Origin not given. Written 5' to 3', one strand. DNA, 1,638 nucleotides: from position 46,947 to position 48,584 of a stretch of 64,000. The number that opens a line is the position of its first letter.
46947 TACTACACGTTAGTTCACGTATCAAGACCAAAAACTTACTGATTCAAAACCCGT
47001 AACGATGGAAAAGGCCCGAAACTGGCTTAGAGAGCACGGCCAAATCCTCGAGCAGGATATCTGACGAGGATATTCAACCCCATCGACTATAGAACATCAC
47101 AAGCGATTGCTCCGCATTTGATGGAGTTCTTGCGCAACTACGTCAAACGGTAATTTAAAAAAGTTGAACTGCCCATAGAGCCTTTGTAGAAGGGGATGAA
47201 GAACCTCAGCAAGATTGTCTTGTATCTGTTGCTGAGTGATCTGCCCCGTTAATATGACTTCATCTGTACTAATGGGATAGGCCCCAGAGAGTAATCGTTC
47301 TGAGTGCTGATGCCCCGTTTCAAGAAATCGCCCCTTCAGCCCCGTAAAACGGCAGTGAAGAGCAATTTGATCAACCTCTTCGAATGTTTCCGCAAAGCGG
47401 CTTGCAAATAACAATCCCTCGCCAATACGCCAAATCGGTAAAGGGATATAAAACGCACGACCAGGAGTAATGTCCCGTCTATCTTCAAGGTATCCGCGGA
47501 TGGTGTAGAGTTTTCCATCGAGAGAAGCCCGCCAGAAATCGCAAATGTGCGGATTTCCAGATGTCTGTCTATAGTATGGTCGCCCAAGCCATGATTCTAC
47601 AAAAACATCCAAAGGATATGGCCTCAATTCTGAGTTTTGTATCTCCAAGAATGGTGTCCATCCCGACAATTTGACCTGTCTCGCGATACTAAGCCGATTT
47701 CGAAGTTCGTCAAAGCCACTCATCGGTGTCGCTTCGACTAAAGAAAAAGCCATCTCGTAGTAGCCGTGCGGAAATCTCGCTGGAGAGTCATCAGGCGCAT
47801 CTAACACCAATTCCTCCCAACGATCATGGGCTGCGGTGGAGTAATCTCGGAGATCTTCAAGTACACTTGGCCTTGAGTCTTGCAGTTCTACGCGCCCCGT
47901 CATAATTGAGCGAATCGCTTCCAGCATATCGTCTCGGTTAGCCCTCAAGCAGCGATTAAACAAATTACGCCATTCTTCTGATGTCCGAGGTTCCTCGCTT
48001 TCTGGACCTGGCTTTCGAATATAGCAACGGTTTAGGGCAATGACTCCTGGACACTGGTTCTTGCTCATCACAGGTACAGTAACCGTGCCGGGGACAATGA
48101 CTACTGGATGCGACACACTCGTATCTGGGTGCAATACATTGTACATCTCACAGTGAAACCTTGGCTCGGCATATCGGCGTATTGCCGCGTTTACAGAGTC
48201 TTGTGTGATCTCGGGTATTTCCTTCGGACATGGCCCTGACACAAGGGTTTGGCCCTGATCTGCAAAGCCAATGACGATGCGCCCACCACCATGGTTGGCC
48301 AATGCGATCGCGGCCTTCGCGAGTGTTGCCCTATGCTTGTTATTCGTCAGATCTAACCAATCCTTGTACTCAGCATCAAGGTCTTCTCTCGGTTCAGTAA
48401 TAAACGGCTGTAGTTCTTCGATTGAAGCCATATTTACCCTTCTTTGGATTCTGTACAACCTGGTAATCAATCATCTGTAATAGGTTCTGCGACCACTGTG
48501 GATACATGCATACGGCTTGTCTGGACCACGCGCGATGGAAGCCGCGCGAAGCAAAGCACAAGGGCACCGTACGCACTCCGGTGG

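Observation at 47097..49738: Zn-ribbon/HEPN-like protein followed by a Schlafen/AlbA_2 protein may be a two-gene RNA-targeting module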

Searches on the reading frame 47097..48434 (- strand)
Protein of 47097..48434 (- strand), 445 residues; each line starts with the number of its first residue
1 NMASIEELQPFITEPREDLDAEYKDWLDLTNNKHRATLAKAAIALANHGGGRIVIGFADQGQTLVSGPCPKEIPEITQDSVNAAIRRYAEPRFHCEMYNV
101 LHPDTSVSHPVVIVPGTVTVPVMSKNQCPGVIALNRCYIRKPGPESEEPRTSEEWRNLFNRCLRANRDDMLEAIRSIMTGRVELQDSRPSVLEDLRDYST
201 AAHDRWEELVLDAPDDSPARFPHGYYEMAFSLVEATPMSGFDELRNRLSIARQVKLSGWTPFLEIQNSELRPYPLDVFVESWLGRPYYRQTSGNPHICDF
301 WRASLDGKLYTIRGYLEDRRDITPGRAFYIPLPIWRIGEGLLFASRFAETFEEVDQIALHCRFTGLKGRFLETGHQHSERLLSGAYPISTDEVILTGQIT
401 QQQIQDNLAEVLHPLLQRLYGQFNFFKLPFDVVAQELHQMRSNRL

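Call 3: search_protein_families(library=pfam, proteins=[window:47097-48434:-], max_evalue=0.1)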
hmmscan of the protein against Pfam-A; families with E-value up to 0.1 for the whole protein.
window:47097-48434:- (445 aa): 2 families
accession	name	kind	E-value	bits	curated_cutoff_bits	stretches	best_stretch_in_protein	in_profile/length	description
PF04326.19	SLFN_AlbA_2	-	2.8e-09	38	25.3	1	17-141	1-110/118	Schlafen, AlbA_2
PF04938.17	SIP1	-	0.076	13.3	27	0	120-215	31-116/215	Survival motor neuron (SMN) interacting protein 1 (SIP1)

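Call 4: search_protein_families(library=padloc, proteins=[window:47097-48434:-], max_evalue=0.1)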
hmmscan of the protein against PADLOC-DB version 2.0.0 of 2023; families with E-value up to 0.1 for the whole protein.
window:47097-48434:- (445 aa): 0 families

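Call 7: search_protein_families(library=ncbifam, proteins=[window:47097-48431:-], max_evalue=0.1)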
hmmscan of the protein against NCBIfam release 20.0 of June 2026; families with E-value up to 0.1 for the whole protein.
window:47097-48431:- (444 aa): 0 families

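Call 9: find_homologous_proteins(query=window:47097-48431:-)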
Query window:47097-48431:- (444 aa): 1073 proteins with E <= 0.001 among 6662 candidates; the best 120 are listed.
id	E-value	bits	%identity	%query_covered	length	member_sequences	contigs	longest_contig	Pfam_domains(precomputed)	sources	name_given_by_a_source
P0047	0.0e+0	1037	100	100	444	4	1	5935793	PF04326.20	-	-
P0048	1.6e-258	876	85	100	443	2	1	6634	PF04326.20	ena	-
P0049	2.7e-257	872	85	100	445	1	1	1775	PF04326.20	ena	-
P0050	4.6e-252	855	84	100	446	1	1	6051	PF04326.20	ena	-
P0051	1.2e-248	843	83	100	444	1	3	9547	PF04326.20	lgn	-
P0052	3.4e-247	838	82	100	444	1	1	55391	PF04326.20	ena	-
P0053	6.9e-247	837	81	100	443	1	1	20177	PF04326.20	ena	-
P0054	9.8e-247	837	81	100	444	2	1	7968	PF04326.20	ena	-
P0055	1.0e-245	834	83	100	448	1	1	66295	PF04326.20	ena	-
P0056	5.4e-244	828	81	100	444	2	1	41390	PF04326.20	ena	-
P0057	5.1e-240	815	79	100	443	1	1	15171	PF04326.20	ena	-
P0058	2.4e-237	806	79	100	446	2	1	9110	PF04326.20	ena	-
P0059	2.0e-233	793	84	91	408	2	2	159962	PF04326.20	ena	-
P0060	7.2e-215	732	73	100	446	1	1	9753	PF04326.20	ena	-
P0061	5.5e-214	729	73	99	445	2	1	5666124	PF04326.20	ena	-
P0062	1.4e-211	721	72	100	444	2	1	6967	PF04326.20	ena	-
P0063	6.2e-210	716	71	100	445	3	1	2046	PF04326.20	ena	-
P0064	3.7e-208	710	71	99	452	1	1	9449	PF04326.20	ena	-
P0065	3.0e-204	697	70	99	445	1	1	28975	PF04326.20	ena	-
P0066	3.3e-200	684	69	100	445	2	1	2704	PF04326.20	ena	-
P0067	8.6e-200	682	70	100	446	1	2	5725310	PF04326.20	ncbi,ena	-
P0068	4.0e-199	680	68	100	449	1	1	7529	PF04326.20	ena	-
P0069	2.5e-198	677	68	100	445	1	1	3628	PF04326.20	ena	-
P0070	3.0e-197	674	69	100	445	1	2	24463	PF04326.20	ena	-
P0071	6.0e-197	673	69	100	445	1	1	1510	PF04326.20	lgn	-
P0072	9.8e-197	672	67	100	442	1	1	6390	PF04326.20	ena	-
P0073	1.7e-196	671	68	99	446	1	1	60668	PF04326.20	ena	-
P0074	1.4e-194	665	68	100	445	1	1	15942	PF04326.20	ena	-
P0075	4.3e-194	663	67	100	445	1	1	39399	PF04326.20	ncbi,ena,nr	ncbi:MAG: ATP-binding protein [Gemmatimonadota bacterium]|nr:ATP-binding protein [Gemmatimonadota ba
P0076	1.1e-193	662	68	99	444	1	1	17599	PF04326.20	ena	-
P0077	4.1e-193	660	68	100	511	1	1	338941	PF04326.20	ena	-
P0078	7.4e-193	659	68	100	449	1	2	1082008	PF04326.20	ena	-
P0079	1.9e-192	658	67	100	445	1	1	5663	PF04326.20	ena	-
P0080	2.6e-192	658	66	100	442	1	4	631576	PF04326.20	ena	-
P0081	6.3e-192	656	68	100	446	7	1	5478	PF04326.20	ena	-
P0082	7.1e-192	656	67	100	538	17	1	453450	PF01381.29,PF04326.20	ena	-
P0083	2.0e-191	655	67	100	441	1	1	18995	PF04326.20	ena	-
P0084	3.2e-191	654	69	98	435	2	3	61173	PF04326.20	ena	-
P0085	4.5e-191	654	67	100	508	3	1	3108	PF04326.20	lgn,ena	-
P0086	8.0e-191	653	67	99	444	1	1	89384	PF04326.20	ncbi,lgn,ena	-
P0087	1.1e-190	652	68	99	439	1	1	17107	PF04326.20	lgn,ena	-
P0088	3.4e-190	651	67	99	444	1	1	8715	PF04326.20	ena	-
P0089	4.2e-190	650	66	100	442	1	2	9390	PF04326.20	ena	-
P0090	5.4e-190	650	67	99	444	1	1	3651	PF04326.20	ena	-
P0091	8.2e-190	649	67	100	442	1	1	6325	PF04326.20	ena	-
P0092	4.5e-189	647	66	100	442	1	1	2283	PF04326.20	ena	-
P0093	2.4e-188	645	67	100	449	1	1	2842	PF04326.20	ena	-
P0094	2.9e-188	644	67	99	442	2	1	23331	PF04326.20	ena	-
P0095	7.0e-188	643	67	99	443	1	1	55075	PF04326.20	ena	-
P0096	1.3e-187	642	64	100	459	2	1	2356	PF04326.20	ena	-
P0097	2.0e-187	641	66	99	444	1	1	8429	PF04326.20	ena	-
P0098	2.0e-187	641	67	99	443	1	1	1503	PF04326.20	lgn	-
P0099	3.7e-187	641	65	99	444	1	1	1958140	PF04326.20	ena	-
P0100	1.9e-186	638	65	100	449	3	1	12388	PF04326.20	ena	-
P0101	1.0e-185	636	63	100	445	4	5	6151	PF04326.20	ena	-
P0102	4.6e-185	634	67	99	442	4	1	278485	PF04326.20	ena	-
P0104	6.0e-184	630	68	99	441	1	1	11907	PF04326.20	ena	-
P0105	1.7e-183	629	66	98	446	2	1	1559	PF04326.20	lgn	-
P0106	5.1e-183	627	64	100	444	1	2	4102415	PF04326.20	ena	-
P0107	8.8e-183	626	65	99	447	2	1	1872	PF04326.20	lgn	-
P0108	1.1e-182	626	66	99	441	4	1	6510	PF04326.20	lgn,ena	-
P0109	1.8e-182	625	65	99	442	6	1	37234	PF04326.20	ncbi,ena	-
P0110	6.1e-182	623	66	100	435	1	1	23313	PF04326.20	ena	-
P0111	7.5e-182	623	65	99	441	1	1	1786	PF04326.20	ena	-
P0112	1.2e-181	622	62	99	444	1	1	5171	PF04326.20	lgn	-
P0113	2.2e-181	622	66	99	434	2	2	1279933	PF04326.20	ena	-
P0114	2.7e-181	621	67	99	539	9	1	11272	PF01381.29,PF04326.20,PF13560.13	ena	-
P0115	3.4e-181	621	65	99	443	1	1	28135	PF04326.20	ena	-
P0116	4.2e-181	621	65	100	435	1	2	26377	PF04326.20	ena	-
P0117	1.1e-180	619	63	100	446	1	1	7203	PF04326.20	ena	-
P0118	3.1e-180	618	62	99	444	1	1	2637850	PF04326.20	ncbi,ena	-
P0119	1.2e-179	616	64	100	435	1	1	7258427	PF04326.20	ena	-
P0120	1.7e-179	615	62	99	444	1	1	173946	PF04326.20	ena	-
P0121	1.9e-179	615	65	99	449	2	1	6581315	PF04326.20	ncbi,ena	-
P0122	2.3e-179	615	65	100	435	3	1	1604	PF04326.20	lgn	-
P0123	5.3e-179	614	65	99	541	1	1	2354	PF01381.29,PF04326.20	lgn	-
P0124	6.8e-179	613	61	97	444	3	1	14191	PF04326.20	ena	-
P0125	8.7e-179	613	66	99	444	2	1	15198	PF04326.20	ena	-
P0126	9.0e-179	613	63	100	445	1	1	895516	PF04326.20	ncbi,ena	-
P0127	1.4e-178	612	61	100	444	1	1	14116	PF04326.20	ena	-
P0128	2.2e-178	612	62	98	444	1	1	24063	PF04326.20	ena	-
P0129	2.6e-178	611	61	99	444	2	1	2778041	PF04326.20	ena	-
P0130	2.7e-178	611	60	100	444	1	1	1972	PF04326.20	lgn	-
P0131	3.8e-178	611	62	100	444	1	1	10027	PF04326.20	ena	-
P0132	3.9e-178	611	61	99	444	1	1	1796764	PF04326.20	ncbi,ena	-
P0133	8.3e-178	610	61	100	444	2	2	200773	PF04326.20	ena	-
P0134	2.8e-177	608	65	100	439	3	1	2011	PF04326.20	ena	-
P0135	9.4e-177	606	61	98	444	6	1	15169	PF04326.20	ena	-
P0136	9.8e-177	606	64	99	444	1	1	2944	PF04326.20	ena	-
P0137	1.3e-176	606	62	99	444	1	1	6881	PF04326.20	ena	-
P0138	9.6e-176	603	60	99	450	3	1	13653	PF04326.20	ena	-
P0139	1.5e-175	602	61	99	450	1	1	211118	PF04326.20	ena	-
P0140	2.0e-175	602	60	100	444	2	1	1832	PF04326.20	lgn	-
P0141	3.0e-175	601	61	99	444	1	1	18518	PF04326.20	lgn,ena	-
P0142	4.5e-175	601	65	100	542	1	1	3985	PF01381.29,PF04326.20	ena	-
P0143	6.4e-175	600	61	99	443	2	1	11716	PF04326.20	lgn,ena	-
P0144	8.9e-175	600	65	100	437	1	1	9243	PF04326.20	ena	-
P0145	2.2e-174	598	60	99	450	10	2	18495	PF04326.20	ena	-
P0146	2.2e-174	598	60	99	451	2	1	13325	PF04326.20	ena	-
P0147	2.8e-174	598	63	99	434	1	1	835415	PF04326.20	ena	-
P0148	3.0e-174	598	62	100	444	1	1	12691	PF04326.20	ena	-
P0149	3.5e-174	598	63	99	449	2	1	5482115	PF04326.20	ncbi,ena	-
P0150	5.2e-172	591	60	99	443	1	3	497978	PF04326.20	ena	-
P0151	1.3e-171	589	63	100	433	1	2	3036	PF04326.20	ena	-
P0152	1.8e-171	589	59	100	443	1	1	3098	PF04326.20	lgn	-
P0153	5.0e-171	587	57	100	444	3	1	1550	PF04326.20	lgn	-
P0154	1.0e-170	586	60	99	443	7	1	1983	PF04326.20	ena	-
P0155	1.5e-170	586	59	100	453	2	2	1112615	PF04326.20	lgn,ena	-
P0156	2.1e-170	585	60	99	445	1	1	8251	PF04326.20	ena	-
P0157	4.1e-170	584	60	100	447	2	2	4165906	PF04326.20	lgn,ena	-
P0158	1.1e-169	583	70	83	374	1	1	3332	PF04326.20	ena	-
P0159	1.2e-169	583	58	100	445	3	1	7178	PF04326.20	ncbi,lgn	-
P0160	1.2e-169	583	64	99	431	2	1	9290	PF04326.20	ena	-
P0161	1.7e-169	582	58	100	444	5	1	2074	PF04326.20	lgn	-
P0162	2.0e-169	582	60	99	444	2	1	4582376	PF04326.20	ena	-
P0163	2.5e-169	582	65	99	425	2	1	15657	PF04326.20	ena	-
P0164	3.7e-169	581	57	100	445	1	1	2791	PF04326.20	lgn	-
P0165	1.3e-168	580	58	99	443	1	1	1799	PF04326.20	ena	-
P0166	1.7e-167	576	59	100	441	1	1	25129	PF04326.20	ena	-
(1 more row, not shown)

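Call 21: find_encoding_contigs(protein=P0067, flank=7000, max_places=2)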
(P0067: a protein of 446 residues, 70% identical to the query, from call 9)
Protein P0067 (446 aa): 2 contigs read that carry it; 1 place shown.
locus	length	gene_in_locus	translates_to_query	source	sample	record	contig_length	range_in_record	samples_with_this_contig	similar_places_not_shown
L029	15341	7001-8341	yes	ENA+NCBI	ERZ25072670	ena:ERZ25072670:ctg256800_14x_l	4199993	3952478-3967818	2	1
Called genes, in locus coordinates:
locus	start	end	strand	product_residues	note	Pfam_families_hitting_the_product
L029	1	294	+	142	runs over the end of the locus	PF00472:RF-1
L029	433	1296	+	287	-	PF00140:Sigma70_r1_2 (weak), PF04542:Sigma70_r2, PF04539:Sigma70_r3, PF04545:Sigma70_r4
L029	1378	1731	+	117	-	PF13340:DUF4096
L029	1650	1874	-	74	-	-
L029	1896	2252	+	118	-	PF01609:DDE_Tnp_1, PF13586:DDE_Tnp_1_2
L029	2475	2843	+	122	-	PF16798:DUF5069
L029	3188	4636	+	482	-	PF00884:Sulfatase, PF01663:Phosphodiest (faint), PF16347:SGSH_C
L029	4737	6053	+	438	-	PF02463:SMC_N (faint), PF13175:AAA_15 (weak), PF13304:AAA_21, PF13175:AAA_15 (weak)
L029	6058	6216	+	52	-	-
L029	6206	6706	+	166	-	PF14103:DUF4276 (weak)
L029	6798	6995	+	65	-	-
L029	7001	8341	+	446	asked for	PF04326:SLFN_AlbA_2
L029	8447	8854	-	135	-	PF01850:PIN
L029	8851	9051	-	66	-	PF09957:VapB_antitoxin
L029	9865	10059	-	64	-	-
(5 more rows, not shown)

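Call 22: find_encoding_contigs(protein=P0118, flank=7000, max_places=2)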
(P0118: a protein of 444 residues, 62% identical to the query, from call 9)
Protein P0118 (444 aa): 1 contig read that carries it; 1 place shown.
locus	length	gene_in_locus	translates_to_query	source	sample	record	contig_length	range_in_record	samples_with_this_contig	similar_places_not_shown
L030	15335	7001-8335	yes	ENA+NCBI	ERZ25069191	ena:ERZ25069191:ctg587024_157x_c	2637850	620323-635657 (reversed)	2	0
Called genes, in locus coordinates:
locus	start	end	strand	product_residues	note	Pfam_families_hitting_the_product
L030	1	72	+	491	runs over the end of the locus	PF00361:Proton_antipo_M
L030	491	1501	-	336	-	PF00174:Oxidored_molyb, PF03404:Mo-co_dimer (weak)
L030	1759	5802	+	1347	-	PF02384:N6_Mtase (faint), PF07669:Eco57I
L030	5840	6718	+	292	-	-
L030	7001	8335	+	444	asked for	PF04326:SLFN_AlbA_2 (weak)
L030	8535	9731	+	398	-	PF04326:SLFN_AlbA_2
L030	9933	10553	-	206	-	PF11536:DUF3226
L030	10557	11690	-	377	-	PF13476:AAA_23 (weak), PF13555:AAA_29 (weak), PF13304:AAA_21, PF13175:AAA_15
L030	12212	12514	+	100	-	PF10387:DUF2442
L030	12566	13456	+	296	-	PF19952:DUF6414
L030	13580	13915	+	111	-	-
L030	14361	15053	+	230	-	PF13274:SocA_Panacea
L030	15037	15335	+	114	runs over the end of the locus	-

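Call 23: find_encoding_contigs(protein=P0121, flank=7000, max_places=2)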
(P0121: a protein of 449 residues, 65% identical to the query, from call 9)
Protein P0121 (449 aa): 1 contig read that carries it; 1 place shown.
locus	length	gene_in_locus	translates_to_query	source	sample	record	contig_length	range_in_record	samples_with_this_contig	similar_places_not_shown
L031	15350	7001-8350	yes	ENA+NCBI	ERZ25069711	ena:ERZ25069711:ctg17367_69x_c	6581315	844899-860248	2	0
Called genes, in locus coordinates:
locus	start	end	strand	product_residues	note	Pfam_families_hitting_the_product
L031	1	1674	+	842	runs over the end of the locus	PF12704:MacB_PCD, PF02687:FtsX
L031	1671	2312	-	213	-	PF00657:Lipase_GDSL, PF13472:Lipase_GDSL_2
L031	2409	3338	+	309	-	PF00248:Aldo_ket_red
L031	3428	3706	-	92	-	-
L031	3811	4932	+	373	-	-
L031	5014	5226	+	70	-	PF21748:UPF0150 (weak), PF15919:HicB_lk_antitox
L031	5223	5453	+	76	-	PF07927:HicA_toxin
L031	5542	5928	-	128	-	PF12844:HTH_19 (weak), PF13560:HTH_31, PF01381:HTH_3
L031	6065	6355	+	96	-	PF02604:PhdYeFM_antitox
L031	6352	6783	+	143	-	PF01850:PIN (weak)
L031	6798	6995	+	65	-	-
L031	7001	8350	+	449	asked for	PF04326:SLFN_AlbA_2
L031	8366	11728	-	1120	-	PF02384:N6_Mtase, PF20473:MmeI_Mtase (weak), PF07669:Eco57I (weak), PF18135:Type_ISP_C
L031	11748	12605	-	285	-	PF00528:BPD_transp_1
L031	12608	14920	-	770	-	PF01547:SBP_bac_1, PF13416:SBP_bac_8, PF00528:BPD_transp_1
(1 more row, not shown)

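Call 30: find_related_loci(query=A2, collection=metagenome_contigs, flank=6000)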
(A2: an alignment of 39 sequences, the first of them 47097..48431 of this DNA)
Query A2 (444 aa) in metagenome_contigs; peptide patterns used: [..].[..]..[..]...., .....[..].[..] (x = any residue, [..] = any of these).
152 stretches matched a pattern; 124 encode a relative of the query (tblastn E <= 1e-3); the best 80 are kept; 80 distinct loci.
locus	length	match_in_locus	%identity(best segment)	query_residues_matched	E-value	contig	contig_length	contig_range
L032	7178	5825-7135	58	1-436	1e-171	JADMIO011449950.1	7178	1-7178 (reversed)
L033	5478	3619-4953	57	1-444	1e-167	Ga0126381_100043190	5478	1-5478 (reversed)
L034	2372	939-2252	59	1-439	7e-175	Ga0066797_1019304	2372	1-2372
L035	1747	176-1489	57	6-443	8e-177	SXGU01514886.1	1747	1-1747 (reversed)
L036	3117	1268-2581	59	1-439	2e-168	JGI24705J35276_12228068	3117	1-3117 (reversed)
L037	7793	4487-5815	53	1-444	3e-154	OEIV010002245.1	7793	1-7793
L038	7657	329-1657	53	1-444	2e-154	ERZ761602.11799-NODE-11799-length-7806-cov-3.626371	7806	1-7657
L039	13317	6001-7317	53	6-444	2e-152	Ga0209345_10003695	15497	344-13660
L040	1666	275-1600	55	1-444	8e-166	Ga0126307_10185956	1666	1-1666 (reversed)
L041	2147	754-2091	53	1-444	2e-162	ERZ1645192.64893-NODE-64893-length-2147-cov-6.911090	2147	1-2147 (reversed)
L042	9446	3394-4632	54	1-412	1e-149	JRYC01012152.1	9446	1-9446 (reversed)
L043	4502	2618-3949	50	1-444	2e-150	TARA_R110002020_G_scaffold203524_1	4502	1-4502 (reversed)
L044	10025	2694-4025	50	1-444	2e-147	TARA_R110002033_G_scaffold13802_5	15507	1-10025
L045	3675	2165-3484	51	1-440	5e-151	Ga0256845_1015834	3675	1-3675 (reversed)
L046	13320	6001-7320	49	1-444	8e-139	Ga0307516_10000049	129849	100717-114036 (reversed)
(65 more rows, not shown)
